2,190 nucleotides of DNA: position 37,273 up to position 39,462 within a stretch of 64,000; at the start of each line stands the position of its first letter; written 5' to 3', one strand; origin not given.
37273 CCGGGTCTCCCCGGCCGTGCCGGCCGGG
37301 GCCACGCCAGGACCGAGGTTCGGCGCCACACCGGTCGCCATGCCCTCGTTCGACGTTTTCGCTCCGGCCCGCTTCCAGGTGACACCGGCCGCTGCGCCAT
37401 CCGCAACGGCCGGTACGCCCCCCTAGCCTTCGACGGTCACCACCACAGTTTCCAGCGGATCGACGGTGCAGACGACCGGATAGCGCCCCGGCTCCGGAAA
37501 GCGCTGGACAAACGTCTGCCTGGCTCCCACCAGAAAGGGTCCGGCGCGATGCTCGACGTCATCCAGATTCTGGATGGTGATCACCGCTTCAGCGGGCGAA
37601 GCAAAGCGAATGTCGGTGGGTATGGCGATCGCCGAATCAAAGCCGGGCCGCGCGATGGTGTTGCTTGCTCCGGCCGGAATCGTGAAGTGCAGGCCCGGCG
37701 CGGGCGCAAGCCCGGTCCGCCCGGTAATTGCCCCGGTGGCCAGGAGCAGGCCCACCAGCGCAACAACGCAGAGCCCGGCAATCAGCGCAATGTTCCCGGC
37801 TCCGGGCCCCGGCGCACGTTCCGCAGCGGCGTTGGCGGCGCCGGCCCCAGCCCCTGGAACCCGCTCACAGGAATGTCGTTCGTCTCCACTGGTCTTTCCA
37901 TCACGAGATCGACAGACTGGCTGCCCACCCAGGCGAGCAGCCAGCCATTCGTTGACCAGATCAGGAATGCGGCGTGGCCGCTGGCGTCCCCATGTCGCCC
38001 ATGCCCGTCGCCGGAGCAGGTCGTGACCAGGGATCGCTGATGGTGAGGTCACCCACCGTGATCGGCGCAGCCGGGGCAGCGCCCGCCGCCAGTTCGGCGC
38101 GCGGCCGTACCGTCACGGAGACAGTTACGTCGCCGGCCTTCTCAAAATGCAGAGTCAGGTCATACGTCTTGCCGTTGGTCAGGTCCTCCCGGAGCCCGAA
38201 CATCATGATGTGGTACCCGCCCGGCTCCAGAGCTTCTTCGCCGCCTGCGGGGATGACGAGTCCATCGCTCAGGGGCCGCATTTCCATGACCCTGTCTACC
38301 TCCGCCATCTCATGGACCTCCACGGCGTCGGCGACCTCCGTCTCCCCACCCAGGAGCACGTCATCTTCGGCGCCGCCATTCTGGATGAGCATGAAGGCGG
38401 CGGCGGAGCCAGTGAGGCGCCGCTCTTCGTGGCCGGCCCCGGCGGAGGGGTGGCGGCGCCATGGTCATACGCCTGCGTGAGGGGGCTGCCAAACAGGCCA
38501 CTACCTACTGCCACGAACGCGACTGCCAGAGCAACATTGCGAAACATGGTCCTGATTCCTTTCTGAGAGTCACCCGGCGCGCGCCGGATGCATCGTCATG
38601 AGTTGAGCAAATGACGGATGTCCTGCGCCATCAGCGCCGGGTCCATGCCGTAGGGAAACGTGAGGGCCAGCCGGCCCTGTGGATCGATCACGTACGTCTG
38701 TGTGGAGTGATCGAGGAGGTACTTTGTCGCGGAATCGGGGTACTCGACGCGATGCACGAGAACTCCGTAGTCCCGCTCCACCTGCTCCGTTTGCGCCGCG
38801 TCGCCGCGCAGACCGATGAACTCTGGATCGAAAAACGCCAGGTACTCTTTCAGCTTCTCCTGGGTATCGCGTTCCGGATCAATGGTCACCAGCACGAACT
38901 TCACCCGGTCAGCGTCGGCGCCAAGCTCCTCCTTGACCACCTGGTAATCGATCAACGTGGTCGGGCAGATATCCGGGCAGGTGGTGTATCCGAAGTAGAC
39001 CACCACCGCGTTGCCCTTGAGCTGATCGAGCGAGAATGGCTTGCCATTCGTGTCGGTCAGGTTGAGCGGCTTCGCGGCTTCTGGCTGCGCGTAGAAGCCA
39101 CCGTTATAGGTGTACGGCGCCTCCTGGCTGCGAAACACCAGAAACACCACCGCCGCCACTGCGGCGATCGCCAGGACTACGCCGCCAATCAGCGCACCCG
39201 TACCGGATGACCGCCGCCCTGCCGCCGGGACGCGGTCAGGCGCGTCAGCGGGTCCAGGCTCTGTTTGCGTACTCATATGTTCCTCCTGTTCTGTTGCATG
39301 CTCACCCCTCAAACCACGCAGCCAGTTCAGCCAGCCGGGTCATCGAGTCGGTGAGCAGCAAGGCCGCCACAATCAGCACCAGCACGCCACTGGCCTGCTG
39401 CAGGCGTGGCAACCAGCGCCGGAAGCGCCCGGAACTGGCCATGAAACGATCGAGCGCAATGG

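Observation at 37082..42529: Copper/cytochrome-oxidase biogenesis cluster containing a Tat-secreted BNR beta-propeller with CPCC/CPHSGPG motifs and a ligand-less cupredoxin-like protein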

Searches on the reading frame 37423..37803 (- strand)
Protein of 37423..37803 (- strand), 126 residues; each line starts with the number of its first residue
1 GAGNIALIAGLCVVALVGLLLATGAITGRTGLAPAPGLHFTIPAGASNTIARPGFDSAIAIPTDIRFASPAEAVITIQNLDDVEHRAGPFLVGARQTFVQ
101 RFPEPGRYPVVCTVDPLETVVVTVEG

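Call 48: search_protein_families(library=pfam, proteins=[window:37423-37803:-], max_evalue=10)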
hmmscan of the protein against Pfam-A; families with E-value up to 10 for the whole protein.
window:37423-37803:- (126 aa): 0 families

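Call 50: find_homologous_proteins(query=window:37423-37803:-, max_evalue=0.001)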
Query window:37423-37803:- (126 aa): 88 proteins with E <= 0.001 among 185 candidates.
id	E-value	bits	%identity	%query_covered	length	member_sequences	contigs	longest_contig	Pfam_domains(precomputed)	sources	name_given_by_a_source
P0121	2.3e-64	233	99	87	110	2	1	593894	-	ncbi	ncbi:MAG: hypothetical protein R2853_01720 [Thermomicrobiales bacterium]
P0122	5.0e-63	228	85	100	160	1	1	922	-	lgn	-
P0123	2.0e-62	226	85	99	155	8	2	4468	-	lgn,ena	-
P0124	3.3e-59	216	82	98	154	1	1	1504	-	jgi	jgi:hypothetical protein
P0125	6.5e-59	215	81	97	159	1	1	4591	-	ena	-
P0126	4.9e-58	212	81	98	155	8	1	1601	-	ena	-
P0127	7.8e-58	212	84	97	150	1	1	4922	-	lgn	-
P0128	5.3e-57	209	78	98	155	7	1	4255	-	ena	-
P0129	7.8e-57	208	79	99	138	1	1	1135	-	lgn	-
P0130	1.2e-56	208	79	98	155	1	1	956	-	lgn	-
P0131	4.5e-55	203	79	98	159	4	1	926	-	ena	-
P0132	7.4e-55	202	75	98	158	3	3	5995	-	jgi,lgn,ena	jgi:hypothetical protein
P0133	1.1e-54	201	76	99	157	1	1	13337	-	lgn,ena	-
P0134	7.0e-54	199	74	98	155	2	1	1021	-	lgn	-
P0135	4.3e-53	196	72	98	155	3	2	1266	-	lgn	-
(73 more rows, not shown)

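Call 58: predict_structure(alignment_id=A3)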
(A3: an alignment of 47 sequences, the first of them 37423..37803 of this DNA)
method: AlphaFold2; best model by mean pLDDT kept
length: 126 residues; sequences in the alignment: 47
mean_pLDDT: 92.2   pTM: 0.69
mean pLDDT of the five models: 92.2, 86.3, 86.2, 84.9, 81.4
residues with pLDDT >= 90: 106; 70-90: 11; 50-70: 9; < 50: 0
segments of 3 or more residues with pLDDT < 50: none
pLDDT, mean of each block of 10 residues (from residue 1): 87 96 79 77 97 96 94 96 97 98 96 93 92
secondary structure, 60 per line:
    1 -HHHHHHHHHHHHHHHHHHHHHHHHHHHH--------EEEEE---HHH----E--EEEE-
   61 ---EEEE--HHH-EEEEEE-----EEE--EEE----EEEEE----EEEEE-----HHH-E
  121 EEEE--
elements in order: H2-29 E38-42 E56-59 E64-67 E74-79 E85-87 E90-92 E97-101 E106-110 E120-124

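Call 61: fold_search(model_id=the predicted structure, library=pdb)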
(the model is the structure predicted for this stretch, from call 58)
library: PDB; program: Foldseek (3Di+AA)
matches with E <= 10: 534; with E <= 0.001: 3
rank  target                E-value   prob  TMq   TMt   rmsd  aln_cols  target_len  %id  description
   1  5fc9_A                2.8e-04  1.00  0.31  0.38   7.2       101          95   21  Novel Purple Cupredoxin from Nitrosopumilus maritimus (released 2016-05-11)
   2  5u7n_B                8.2e-04  1.00  0.34  0.36   5.5        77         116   26  CRYSTAL STRUCTURE OF A CHIMERIC CUA DOMAIN (SUBUNIT II) OF CYTOCHROME BA3 FROM THERMUS THERMOPHILUS WITH THE AMICYANIN (released 2017-11-22)
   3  5u7n_D                9.3e-04  1.00  0.34  0.37   5.4        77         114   26  CRYSTAL STRUCTURE OF A CHIMERIC CUA DOMAIN (SUBUNIT II) OF CYTOCHROME BA3 FROM THERMUS THERMOPHILUS WITH THE AMICYANIN (released 2017-11-22)
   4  4p5r                  1.6e-03  1.00  0.36  0.42   9.1        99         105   18  Structure of oxidized W45Y mutant of amicyanin (released 2014-04-23)
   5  5u7n_G                2.0e-03  1.00  0.34  0.37   5.5        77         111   26  CRYSTAL STRUCTURE OF A CHIMERIC CUA DOMAIN (SUBUNIT II) OF CYTOCHROME BA3 FROM THERMUS THERMOPHILUS WITH THE AMICYANIN (released 2017-11-22)
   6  1sfd_A                2.1e-03  1.00  0.41  0.47   5.7       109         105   16  oxidized form of amicyanin mutant P94F (released 2004-07-27)
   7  5u7n_E                2.5e-03  1.00  0.34  0.36   5.6        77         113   26  CRYSTAL STRUCTURE OF A CHIMERIC CUA DOMAIN (SUBUNIT II) OF CYTOCHROME BA3 FROM THERMUS THERMOPHILUS WITH THE AMICYANIN (released 2017-11-22)
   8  5u7n_A                2.7e-03  1.00  0.34  0.37   5.5        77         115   26  CRYSTAL STRUCTURE OF A CHIMERIC CUA DOMAIN (SUBUNIT II) OF CYTOCHROME BA3 FROM THERMUS THERMOPHILUS WITH THE AMICYANIN (released 2017-11-22)
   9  1id2_A                2.7e-03  1.00  0.35  0.40   9.0       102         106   19  CRYSTAL STRUCTURE OF AMICYANIN FROM PARACOCCUS VERSUTUS (THIOBACILLUS VERSUTUS) (released 2001-04-11)
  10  1aaj                  3.2e-03  1.00  0.41  0.47   6.1       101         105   15  CRYSTAL STRUCTURE ANALYSIS OF AMICYANIN AND APOAMICYANIN FROM PARACOCCUS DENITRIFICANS AT 2.0 ANGSTROMS AND 1.8 ANGSTROM (released 1993-10-31)
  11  3rym_A                3.2e-03  1.00  0.36  0.42   8.8        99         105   19  Structure of Oxidized M98K mutant of Amicyanin (released 2011-11-23)
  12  5u7n_F                3.2e-03  0.99  0.34  0.37   5.6        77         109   26  CRYSTAL STRUCTURE OF A CHIMERIC CUA DOMAIN (SUBUNIT II) OF CYTOCHROME BA3 FROM THERMUS THERMOPHILUS WITH THE AMICYANIN (released 2017-11-22)
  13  2idq                  4.2e-03  1.00  0.36  0.42   5.4        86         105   20  Structure of M98A mutant of amicyanin, Cu(II) (released 2007-03-13)
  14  1sf3                  4.2e-03  0.99  0.36  0.42   8.7        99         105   18  Structure of the reduced form of the P94A mutant of amicyanin (released 2004-07-27)
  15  9cck_A                4.2e-03  0.97  0.31  0.13   7.3       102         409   17  Multi-copper oxidase with a C-terminal cupredoxin domain from Nitrosopumilus maritimus (released 2025-02-05)
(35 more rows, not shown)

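Call 85: find_encoding_contigs(protein=P0121, flank=10000, max_places=2)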
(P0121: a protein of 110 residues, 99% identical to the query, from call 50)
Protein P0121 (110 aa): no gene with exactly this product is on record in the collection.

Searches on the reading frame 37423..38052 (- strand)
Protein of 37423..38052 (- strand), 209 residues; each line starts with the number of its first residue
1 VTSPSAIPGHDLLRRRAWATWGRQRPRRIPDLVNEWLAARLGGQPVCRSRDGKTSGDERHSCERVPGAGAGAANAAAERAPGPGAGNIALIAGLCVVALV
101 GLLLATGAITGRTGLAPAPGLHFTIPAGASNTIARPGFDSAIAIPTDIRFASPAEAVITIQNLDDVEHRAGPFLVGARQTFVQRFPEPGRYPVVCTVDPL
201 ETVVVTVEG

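Call 4: search_protein_families(library=pfam, proteins=[window:37423-38052:-], max_evalue=0.01)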
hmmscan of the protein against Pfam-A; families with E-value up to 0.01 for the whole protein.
window:37423-38052:- (209 aa): 0 families

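Call 5: search_protein_families(library=ncbifam, proteins=[window:37423-38052:-], max_evalue=0.01)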
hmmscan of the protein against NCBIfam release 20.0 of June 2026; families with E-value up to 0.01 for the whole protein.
window:37423-38052:- (209 aa): 0 families

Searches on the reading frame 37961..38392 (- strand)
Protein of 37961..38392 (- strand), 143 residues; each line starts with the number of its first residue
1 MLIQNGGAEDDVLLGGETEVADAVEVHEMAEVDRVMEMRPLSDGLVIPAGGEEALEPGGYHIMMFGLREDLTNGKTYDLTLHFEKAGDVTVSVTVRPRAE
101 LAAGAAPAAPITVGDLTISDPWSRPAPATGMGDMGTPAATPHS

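Call 4: search_protein_families(library=pfam, proteins=[window:37961-38392:-], max_evalue=0.01)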
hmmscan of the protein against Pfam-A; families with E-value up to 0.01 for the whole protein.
window:37961-38392:- (143 aa): 1 family
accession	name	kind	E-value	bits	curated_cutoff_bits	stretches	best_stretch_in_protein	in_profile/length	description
PF04314.18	PCuAC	-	1.3e-28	99.5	29.4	1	2-91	21-109/109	Copper chaperone PCu(A)C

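Call 5: search_protein_families(library=ncbifam, proteins=[window:37961-38392:-], max_evalue=0.01)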
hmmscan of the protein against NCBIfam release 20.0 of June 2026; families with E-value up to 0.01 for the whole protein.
window:37961-38392:- (143 aa): 0 families

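Call 54: search_solved_structures(query=window:37961-38392:-, max_evalue=0.01, show_alignments=3)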
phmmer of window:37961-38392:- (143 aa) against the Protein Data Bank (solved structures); distinct sequences matched with E-value up to 0.01: 11.
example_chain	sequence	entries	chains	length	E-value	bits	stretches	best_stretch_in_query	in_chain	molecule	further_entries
9yah_A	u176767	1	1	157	1.6e-15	60.8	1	1-96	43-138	Copper chaperone PCu(A)C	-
9rf0_A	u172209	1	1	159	4.3e-14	56.2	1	1-97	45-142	Copper chaperone PCu(A)C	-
9rez_A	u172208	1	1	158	4.3e-14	56.2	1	1-97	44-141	Copper chaperone PCu(A)C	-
2k6w_A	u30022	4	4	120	9.8e-11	45.3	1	4-86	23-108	Putative uncharacterized protein TTHA1943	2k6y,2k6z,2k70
6p1g_A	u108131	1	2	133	0.00018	25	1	40-97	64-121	Copper chaperone PCu(A)C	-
6p1f_A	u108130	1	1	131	0.00018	25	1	40-97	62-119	Copper chaperone PCu(A)C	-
6p17_B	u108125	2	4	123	0.00024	24.6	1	40-95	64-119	PmoF1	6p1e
6p16_B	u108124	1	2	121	0.00024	24.6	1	40-95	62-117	PmoF1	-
3zja_A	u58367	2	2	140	0.00027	24.4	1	4-97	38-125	SL3965 | SCO3965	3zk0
1x9l_A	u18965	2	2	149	0.00027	24.4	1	41-98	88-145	CuI-DR1885 | Hypothetical protein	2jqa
9wcx_q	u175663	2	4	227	0.0034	20.8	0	65-95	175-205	Lipoprotein lpqE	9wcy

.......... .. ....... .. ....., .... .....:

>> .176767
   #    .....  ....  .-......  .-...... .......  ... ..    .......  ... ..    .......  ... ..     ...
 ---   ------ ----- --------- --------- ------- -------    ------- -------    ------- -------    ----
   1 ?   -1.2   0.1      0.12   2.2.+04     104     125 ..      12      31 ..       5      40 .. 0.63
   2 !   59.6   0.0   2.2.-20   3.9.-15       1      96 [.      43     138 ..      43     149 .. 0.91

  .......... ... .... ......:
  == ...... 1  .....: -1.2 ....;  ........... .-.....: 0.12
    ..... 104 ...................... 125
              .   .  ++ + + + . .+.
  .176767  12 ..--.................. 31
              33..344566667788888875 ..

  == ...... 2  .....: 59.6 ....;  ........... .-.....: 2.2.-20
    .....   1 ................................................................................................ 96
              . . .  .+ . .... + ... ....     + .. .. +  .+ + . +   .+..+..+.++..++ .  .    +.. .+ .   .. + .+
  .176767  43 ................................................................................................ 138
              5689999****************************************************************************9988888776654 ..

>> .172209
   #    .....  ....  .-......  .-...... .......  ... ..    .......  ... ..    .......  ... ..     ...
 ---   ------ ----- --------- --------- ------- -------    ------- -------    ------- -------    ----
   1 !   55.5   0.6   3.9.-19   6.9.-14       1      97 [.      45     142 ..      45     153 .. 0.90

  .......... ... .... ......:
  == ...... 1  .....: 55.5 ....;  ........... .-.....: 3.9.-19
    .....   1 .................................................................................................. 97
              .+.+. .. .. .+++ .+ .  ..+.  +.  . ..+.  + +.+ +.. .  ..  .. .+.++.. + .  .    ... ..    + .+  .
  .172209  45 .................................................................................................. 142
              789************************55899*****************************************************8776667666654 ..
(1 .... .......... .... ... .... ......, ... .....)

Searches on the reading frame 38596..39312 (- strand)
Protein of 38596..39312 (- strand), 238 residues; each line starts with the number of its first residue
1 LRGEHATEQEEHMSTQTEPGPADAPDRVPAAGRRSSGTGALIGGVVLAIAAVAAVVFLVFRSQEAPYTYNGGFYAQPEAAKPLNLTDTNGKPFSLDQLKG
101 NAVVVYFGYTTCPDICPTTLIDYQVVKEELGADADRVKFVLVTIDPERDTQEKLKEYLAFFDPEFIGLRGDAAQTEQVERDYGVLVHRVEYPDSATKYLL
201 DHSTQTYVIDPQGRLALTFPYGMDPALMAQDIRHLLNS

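Call 4: search_protein_families(library=pfam, proteins=[window:38596-39312:-], max_evalue=0.01)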
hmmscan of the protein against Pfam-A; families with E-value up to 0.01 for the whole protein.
window:38596-39312:- (238 aa): 3 families
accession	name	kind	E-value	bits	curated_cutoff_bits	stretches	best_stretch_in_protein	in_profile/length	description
PF02630.20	SCO1-SenC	-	3.4e-42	144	22.8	1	82-214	3-133/134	SCO1/SenC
PF00578.27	AhpC-TSA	-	6.4e-10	39.5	26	1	79-216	4-122/124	AhpC/TSA family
PF08534.16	Redoxin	-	0.00052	20.3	26.6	1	82-155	8-82/148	Redoxin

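Call 5: search_protein_families(library=ncbifam, proteins=[window:38596-39312:-], max_evalue=0.01)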
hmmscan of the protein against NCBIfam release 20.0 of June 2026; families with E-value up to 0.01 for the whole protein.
window:38596-39312:- (238 aa): 3 families
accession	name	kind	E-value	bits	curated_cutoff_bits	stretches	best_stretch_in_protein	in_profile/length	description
NF041054.1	WAxxUGC_long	equivalog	0.0073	15.6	300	1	79-159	83-157/354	ResA-like WAxxUGC motif-containing protein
NF058629.1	PA0111_fam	equivalog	0.0094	15.8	230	0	172-236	109-174/180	PA_0111/PP_0108 family redox-active disulfide protein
NF002854.0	PRK03147.1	subfamily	0.0097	15.8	170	0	47-113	14-75/176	thiol-disulfide oxidoreductase ResA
